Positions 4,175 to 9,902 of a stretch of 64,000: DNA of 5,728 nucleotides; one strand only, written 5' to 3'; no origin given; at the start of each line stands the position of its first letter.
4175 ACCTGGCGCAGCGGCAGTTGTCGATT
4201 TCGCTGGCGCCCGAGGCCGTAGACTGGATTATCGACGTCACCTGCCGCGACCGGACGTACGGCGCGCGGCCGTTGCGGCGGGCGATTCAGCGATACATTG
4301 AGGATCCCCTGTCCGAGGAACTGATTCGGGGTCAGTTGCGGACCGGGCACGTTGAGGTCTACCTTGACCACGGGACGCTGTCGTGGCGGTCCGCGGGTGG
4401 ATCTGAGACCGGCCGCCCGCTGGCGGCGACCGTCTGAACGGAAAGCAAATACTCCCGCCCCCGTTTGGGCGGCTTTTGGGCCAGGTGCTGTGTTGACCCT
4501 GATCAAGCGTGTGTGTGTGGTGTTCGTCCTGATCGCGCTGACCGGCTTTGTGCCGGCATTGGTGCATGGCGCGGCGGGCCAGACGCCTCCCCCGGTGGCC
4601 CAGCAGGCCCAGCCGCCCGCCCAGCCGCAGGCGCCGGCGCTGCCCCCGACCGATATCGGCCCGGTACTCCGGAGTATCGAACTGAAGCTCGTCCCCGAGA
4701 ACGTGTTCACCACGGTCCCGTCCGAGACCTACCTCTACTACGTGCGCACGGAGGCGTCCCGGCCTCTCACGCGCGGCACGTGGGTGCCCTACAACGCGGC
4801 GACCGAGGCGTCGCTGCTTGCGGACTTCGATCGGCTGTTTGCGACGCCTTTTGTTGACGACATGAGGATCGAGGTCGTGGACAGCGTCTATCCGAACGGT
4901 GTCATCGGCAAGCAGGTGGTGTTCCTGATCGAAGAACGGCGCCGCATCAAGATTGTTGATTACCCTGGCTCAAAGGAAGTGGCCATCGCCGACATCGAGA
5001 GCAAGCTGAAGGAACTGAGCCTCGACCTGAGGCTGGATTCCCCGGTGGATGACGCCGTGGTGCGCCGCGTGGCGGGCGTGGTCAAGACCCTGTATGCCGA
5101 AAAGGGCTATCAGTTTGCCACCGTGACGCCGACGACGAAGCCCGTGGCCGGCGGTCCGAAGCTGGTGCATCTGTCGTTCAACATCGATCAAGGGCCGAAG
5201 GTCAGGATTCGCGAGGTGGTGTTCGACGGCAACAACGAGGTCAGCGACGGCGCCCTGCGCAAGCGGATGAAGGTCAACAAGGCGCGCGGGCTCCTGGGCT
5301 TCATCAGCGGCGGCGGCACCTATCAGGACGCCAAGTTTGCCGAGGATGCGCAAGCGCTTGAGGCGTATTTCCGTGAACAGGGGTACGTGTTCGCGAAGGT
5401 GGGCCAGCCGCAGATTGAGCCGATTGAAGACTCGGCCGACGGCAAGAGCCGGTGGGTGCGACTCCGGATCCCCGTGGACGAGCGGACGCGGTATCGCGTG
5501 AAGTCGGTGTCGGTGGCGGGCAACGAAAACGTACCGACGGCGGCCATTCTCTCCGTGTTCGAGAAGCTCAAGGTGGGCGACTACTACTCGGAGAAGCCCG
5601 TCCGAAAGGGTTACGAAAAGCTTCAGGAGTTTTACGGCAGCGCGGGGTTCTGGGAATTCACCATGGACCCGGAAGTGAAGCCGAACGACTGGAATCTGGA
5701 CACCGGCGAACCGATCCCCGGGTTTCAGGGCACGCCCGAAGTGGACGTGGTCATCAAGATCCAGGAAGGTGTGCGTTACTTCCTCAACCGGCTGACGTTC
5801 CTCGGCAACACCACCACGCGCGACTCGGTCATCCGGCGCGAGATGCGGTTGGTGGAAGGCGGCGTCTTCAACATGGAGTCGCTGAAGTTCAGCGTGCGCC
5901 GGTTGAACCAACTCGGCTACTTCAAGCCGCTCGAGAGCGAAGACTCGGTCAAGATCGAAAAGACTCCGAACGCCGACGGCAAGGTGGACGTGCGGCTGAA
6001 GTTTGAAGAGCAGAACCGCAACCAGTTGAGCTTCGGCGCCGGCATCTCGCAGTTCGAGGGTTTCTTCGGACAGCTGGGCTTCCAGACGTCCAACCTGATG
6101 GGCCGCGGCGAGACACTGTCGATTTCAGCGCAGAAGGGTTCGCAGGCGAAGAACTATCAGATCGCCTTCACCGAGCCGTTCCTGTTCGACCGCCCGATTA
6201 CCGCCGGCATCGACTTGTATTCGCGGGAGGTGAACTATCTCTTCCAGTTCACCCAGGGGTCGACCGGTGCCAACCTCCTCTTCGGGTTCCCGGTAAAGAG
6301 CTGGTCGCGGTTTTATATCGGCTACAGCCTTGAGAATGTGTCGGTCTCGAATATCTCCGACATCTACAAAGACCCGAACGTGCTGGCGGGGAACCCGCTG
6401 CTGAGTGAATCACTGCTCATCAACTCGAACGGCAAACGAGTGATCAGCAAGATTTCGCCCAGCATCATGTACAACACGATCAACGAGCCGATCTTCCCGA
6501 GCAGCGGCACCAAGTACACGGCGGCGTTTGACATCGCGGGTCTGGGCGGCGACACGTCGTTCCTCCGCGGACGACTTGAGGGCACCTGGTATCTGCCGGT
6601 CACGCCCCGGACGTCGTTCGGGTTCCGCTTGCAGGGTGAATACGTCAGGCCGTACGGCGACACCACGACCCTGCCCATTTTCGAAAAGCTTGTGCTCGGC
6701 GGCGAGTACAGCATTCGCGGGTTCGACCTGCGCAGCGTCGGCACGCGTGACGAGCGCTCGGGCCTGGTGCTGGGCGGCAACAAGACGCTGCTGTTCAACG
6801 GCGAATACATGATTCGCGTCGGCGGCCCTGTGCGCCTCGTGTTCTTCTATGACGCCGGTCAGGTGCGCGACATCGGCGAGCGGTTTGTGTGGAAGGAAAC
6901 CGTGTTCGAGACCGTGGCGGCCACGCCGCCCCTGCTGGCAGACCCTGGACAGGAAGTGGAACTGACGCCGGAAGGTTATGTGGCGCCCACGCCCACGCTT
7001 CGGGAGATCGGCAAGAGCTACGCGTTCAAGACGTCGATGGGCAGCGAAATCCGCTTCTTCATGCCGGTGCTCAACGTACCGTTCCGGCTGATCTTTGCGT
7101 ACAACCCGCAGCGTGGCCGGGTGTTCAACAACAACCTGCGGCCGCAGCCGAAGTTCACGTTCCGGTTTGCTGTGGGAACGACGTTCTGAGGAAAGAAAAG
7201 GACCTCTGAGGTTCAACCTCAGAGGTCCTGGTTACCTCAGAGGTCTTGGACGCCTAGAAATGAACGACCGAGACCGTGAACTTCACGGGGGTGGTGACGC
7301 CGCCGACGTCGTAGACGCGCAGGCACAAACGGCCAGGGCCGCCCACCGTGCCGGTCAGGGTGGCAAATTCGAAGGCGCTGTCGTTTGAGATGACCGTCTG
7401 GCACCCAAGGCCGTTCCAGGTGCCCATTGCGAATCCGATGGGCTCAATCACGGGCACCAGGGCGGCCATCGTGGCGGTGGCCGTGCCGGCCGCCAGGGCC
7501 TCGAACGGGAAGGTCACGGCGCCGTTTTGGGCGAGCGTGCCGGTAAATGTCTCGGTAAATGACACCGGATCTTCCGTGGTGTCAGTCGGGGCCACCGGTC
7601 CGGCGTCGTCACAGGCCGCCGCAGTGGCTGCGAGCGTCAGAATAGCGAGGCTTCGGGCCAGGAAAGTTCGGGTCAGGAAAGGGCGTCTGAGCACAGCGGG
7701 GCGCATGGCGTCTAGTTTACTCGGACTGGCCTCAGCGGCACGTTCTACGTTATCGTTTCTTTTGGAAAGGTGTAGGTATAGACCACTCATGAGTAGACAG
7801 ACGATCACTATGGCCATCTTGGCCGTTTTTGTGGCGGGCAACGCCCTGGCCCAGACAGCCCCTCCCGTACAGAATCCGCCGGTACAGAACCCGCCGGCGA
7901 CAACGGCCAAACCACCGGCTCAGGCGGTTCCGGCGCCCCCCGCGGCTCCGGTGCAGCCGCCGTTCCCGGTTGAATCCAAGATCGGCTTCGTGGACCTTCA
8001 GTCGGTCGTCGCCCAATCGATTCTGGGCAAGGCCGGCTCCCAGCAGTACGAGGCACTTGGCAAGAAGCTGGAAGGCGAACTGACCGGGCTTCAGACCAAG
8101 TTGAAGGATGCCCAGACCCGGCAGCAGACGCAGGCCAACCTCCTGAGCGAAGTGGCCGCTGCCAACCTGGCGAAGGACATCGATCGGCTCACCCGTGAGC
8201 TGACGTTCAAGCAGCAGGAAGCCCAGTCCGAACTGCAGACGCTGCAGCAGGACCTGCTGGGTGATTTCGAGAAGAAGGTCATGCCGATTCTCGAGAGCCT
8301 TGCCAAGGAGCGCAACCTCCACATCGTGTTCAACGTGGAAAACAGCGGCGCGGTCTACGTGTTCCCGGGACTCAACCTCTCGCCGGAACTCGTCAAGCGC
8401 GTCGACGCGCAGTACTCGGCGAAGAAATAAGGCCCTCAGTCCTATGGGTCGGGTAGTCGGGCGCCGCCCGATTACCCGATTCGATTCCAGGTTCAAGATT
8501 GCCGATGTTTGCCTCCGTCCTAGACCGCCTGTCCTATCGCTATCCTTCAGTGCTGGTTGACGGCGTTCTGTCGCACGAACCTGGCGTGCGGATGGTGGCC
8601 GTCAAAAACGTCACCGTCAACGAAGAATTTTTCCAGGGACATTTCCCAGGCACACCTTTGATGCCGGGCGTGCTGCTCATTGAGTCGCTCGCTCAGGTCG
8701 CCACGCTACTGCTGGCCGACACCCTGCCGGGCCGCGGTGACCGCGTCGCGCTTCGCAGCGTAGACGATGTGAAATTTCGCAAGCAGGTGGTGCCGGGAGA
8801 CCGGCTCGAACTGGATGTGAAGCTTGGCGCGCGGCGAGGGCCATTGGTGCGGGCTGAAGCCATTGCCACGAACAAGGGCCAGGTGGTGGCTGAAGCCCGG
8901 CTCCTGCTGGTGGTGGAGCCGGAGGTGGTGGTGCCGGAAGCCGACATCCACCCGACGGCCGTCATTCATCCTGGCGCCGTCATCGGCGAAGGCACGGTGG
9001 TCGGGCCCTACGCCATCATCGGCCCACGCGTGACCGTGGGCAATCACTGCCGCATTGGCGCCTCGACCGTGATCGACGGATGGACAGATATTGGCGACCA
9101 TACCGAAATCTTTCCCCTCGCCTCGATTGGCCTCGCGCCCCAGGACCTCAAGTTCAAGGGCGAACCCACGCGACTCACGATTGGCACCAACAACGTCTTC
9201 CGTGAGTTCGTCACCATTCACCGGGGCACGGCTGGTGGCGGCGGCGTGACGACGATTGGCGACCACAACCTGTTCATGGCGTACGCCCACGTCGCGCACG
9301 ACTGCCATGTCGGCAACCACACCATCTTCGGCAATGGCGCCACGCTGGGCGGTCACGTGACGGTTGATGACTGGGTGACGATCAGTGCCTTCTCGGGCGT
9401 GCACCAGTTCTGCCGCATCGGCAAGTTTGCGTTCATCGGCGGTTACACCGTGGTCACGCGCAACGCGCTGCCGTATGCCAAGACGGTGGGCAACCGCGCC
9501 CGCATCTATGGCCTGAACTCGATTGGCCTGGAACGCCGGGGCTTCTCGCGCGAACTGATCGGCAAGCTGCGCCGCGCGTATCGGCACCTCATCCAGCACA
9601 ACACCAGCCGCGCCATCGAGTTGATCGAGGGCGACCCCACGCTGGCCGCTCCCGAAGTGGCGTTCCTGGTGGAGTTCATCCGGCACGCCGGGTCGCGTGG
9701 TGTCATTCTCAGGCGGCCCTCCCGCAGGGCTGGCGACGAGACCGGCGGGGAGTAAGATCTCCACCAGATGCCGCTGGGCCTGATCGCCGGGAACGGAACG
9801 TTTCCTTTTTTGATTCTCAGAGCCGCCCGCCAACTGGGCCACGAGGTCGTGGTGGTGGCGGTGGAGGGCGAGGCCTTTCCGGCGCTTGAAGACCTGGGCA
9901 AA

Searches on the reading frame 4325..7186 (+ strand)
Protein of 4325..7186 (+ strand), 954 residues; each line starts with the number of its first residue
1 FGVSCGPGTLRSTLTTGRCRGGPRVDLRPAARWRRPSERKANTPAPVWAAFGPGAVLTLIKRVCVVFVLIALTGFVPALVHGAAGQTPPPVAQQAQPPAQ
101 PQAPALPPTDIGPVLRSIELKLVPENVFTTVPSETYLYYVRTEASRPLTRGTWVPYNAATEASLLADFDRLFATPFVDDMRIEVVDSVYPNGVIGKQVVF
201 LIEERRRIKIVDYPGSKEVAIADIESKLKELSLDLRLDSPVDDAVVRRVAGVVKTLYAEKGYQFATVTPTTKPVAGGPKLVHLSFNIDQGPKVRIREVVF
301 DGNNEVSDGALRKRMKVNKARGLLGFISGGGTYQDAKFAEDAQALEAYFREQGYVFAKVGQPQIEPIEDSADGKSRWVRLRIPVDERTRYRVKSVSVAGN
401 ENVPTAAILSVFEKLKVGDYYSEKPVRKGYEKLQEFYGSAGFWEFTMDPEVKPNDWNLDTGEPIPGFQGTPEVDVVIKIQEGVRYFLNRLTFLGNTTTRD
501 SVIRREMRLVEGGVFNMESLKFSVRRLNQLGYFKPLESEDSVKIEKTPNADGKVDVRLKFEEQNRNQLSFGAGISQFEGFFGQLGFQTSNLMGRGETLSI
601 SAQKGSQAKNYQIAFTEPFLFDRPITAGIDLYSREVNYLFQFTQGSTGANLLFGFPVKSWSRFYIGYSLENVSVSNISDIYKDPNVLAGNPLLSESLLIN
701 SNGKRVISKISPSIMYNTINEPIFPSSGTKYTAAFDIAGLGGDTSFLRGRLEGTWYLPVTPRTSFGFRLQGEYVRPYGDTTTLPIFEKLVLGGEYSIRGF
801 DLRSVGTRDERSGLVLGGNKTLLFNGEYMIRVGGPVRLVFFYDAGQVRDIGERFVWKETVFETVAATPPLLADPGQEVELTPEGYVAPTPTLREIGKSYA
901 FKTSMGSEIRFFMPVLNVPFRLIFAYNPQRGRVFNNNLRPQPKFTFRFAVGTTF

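Call 85: search_protein_families(library=pfam, proteins=[window:4325-7186:+], max_evalue=1e-8)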
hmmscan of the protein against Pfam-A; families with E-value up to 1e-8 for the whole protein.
window:4325-7186:+ (954 aa): 2 families
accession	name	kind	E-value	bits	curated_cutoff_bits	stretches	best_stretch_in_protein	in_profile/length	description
PF01103.29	Omp85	-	1.4e-47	163.3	24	1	590-954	1-325/325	Omp85 superfamily domain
PF07244.20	POTRA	-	1.4e-39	135.1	21.3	3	293-386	1-78/79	Surface antigen variable number repeat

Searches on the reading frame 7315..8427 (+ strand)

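Call 85: search_protein_families(library=pfam, proteins=[window:7315-8427:+], max_evalue=1e-8)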
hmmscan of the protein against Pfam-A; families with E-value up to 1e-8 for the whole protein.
window:7315-8427:+ (371 aa): 1 family
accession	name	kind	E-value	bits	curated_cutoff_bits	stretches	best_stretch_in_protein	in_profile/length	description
PF03938.19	OmpH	-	1.9e-22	80.5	32.4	1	222-362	1-140/141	Outer membrane protein (OmpH-like)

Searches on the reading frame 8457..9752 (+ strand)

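Call 85: search_protein_families(library=pfam, proteins=[window:8457-9752:+], max_evalue=1e-8)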
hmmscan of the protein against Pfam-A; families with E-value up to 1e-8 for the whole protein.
window:8457-9752:+ (432 aa): 3 families
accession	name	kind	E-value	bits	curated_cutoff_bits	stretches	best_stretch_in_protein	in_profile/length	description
PF00132.30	Hexapep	-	3.5e-25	87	27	2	265-299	2-36/36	Bacterial transferase hexapeptide (six repeats)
PF07977.19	FabA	-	4.8e-25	88.2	23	1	32-147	7-137/138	FabA-like domain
PF13720.11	Acetyltransf_11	-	5.4e-17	62.4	24.5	1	338-417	3-82/82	Udp N-acetylglucosamine O-acyltransferase; Domain 2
